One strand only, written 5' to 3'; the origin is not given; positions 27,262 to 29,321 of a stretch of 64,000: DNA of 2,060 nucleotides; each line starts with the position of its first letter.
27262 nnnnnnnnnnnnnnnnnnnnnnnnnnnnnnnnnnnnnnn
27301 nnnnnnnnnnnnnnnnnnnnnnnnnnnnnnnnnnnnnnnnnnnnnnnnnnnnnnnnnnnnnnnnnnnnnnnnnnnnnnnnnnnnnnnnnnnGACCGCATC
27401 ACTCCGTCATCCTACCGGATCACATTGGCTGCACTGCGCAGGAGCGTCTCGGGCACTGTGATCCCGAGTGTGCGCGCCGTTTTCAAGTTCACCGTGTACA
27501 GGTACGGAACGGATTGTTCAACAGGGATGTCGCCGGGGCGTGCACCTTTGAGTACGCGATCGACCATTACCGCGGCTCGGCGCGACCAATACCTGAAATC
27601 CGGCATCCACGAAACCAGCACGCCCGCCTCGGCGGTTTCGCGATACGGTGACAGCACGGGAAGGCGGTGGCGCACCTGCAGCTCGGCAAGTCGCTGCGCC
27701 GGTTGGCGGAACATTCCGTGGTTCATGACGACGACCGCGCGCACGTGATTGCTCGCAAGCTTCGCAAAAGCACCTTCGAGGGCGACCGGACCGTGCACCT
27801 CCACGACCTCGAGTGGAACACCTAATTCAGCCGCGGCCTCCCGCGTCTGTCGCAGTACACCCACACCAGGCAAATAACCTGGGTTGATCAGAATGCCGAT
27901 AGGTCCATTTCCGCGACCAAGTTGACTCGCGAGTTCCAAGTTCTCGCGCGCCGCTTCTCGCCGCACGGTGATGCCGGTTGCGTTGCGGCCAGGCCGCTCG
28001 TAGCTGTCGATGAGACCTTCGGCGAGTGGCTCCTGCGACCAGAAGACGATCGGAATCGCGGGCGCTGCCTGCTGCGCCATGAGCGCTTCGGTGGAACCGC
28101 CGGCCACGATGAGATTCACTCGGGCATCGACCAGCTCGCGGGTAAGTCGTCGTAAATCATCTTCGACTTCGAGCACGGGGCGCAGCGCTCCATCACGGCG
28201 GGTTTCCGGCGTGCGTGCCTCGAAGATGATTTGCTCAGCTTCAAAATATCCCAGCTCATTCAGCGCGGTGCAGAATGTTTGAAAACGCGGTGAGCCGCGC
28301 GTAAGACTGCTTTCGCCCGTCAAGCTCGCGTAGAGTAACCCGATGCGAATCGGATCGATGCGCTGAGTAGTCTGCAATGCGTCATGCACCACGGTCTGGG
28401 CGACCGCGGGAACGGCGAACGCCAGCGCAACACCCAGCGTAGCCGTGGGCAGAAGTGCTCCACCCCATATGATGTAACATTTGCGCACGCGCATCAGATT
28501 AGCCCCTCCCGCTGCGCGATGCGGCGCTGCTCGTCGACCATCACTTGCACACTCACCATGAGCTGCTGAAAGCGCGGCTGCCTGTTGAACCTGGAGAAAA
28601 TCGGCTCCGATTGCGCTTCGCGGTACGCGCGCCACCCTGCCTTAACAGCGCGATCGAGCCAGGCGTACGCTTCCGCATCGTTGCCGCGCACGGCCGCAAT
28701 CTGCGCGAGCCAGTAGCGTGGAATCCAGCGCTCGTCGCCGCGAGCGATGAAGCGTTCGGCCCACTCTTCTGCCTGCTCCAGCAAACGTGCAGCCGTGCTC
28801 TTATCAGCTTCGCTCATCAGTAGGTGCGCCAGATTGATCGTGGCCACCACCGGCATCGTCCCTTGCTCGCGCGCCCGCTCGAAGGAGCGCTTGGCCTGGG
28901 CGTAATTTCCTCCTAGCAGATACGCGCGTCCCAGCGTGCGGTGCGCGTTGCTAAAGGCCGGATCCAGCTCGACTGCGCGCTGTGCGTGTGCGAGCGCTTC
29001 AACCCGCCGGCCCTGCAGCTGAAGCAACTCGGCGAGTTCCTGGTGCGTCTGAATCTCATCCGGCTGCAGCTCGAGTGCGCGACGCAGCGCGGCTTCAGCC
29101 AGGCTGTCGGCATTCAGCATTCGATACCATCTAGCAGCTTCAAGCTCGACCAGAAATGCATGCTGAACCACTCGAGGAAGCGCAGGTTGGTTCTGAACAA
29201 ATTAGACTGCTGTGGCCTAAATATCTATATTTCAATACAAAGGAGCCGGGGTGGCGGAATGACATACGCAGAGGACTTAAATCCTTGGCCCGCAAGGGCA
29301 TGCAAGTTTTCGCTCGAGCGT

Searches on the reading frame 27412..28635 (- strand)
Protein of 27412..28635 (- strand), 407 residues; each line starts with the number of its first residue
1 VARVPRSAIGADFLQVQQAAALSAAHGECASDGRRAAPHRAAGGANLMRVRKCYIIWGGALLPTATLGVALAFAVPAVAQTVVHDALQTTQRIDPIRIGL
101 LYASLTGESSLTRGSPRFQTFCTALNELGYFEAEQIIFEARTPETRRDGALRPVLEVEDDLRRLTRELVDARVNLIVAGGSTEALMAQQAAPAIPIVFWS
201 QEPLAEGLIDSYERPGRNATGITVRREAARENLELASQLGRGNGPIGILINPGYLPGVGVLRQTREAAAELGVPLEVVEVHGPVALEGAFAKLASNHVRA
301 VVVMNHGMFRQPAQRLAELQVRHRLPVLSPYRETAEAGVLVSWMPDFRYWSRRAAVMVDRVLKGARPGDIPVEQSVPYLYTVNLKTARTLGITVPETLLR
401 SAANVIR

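Call 3: search_protein_families(library=pfam, proteins=[window:27412-28635:-], max_evalue=0.01)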
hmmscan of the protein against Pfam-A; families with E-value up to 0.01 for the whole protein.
window:27412-28635:- (407 aa): 1 family
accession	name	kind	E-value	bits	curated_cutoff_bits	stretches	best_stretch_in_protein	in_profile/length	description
PF04392.18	ABC_sub_bind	-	8.1e-31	107.8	25.9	1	160-405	48-292/293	ABC transporter substrate binding protein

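Call 4: search_protein_families(library=ncbifam, proteins=[window:27412-28635:-], max_evalue=0.01)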
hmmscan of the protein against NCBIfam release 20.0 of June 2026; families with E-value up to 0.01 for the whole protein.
window:27412-28635:- (407 aa): 1 family
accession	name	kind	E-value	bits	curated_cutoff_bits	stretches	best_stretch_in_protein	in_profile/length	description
NF041285.1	ABC_SBP_TrpX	equivalog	3.3e-15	56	390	1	161-402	80-321/322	tryptophan ABC transporter substrate-binding protein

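Call 57: search_protein_families(library=padloc, proteins=[window:27412-28497:-], max_evalue=0.001)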
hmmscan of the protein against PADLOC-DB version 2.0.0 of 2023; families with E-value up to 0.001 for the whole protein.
window:27412-28497:- (361 aa): 0 families

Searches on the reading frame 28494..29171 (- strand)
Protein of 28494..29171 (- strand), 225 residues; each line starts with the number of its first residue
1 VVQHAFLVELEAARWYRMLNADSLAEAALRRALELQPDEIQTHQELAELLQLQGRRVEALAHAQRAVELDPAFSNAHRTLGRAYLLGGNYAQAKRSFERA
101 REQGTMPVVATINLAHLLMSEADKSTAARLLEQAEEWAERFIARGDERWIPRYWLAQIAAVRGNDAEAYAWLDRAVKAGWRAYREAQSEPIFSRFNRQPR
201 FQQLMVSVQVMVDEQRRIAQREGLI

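Call 3: search_protein_families(library=pfam, proteins=[window:28494-29171:-], max_evalue=0.01)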
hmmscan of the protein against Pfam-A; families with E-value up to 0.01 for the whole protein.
window:28494-29171:- (225 aa): 14 families
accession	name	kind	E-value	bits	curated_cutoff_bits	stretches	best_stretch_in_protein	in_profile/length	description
PF07719.23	TPR_2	-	8.2e-14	51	27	2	75-102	2-29/34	Tetratricopeptide repeat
PF00515.34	TPR_1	-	1.5e-09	37.7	27.8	1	42-72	3-33/34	Tetratricopeptide repeat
PF13431.12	TPR_17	-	1.6e-09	37.7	24.4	1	63-94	2-33/34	Tetratricopeptide repeat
PF14559.12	TPR_19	-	3.6e-09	37.2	25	1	53-104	4-55/68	Tetratricopeptide repeat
PF13428.12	TPR_14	-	5.4e-09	36.3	23.5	0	43-80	4-41/44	Tetratricopeptide repeat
PF13181.12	TPR_8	-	4.6e-08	33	25.7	0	80-100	7-27/34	Tetratricopeptide repeat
PF13424.12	TPR_12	-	1.7e-07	31.8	30.1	1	43-102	6-73/77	Tetratricopeptide repeat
PF13432.12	TPR_16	-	2e-07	31.8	32.7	1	47-102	4-59/65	Tetratricopeptide repeat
PF13414.12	TPR_11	-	2.9e-06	27.3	26.8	0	58-85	12-39/42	TPR repeat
PF23914.1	TPR_CcmH_CycH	-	9.3e-06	26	42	0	15-57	59-101/158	Cytochrome c-type biogenesis protein H TPR domain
PF12895.13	ANAPC3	-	3.2e-05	24.6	27.2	0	130-175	4-49/82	Anaphase-promoting complex, cyclosome, subunit 3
PF07721.20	TPR_4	-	0.0013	19.6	27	0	76-99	3-26/26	Tetratricopeptide repeat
PF03704.23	BTAD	-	0.0024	18.7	22.1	1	26-102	48-124/146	Bacterial transcriptional activator domain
PF13176.12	TPR_7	-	0.0069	16.8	27.9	0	43-71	2-32/36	Tetratricopeptide repeat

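Call 4: search_protein_families(library=ncbifam, proteins=[window:28494-29171:-], max_evalue=0.01)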
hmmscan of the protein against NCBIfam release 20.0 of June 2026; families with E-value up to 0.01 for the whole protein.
window:28494-29171:- (225 aa): 16 families
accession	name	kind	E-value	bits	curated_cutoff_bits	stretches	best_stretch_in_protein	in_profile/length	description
TIGR02917.1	PEP_TPR_lipo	equivalog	1.9e-13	49.2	312.2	2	10-133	774-896/899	XrtA/PEP-CTERM system TPR-repeat protein PrsT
NF047558.1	TPR_END_plus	domain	5.5e-13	48.7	32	1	153-205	3-55/56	TPR end-of-group domain-containing protein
NF033762.1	social_mot_Tgl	equivalog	2.7e-10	40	225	1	27-127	52-155/252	social motility TPR repeat lipoprotein Tgl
NF040959.1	MamA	equivalog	1.1e-08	34.7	200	1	27-70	160-203/204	magnetosome protein MamA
TIGR02521.1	type_IV_pilW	equivalog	5.4e-08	32.7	154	1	19-174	44-194/234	type IV pilus biogenesis/stability protein PilW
TIGR04510.1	mod_pep_cyc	subfamily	9.2e-07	27.7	400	1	14-139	475-599/814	putative peptide modification system cyclase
NF033920.0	C39_PA2778_fam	equivalog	9.4e-07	28.5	150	1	79-138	195-254/255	PA2778 family cysteine peptidase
NF008520.0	PRK11447.1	equivalog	0.0002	19.3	858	1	23-135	286-412/1157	cellulose synthase complex outer membrane protein BcsC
NF033758.1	gliding_GltE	equivalog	0.00028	20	225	1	24-128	240-342/411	adventurous gliding motility TPR repeat lipoprotein GltE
NF053607.1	CHU_0125_OmpA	equivalog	0.0015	17.1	620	1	27-105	40-118/639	CHU_0125 family OmpA-like outer membrane integrity protein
TIGR00990.1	3a0801s09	subfamily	0.0023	16.7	757.25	1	17-118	341-443/615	mitochondrial import receptor subunit TOM70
NF008756.0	PRK11788.1-4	equivalog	0.0029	16.7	474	1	41-133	181-274/389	lipopolysaccharide assembly protein LapB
NF052230.1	T9SS_PorE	exception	0.0037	15.6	600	0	10-71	61-122/648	PorE family type IX secretion system protein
TIGR03939.1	PGA_TPR_OMP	equivalog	0.0056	14.9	366.65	1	22-102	411-491/800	poly-beta-1,6 N-acetyl-D-glucosamine export porin PgaA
NF052400.1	M48_BAM_BepA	equivalog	0.0085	14.9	570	0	9-85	378-454/483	beta-barrel assembly-enhancing protease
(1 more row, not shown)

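Call 57: search_protein_families(library=padloc, proteins=[window:28494-29171:-], max_evalue=0.001)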
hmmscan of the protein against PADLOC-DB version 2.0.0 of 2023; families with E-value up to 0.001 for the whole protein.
window:28494-29171:- (225 aa): 0 families
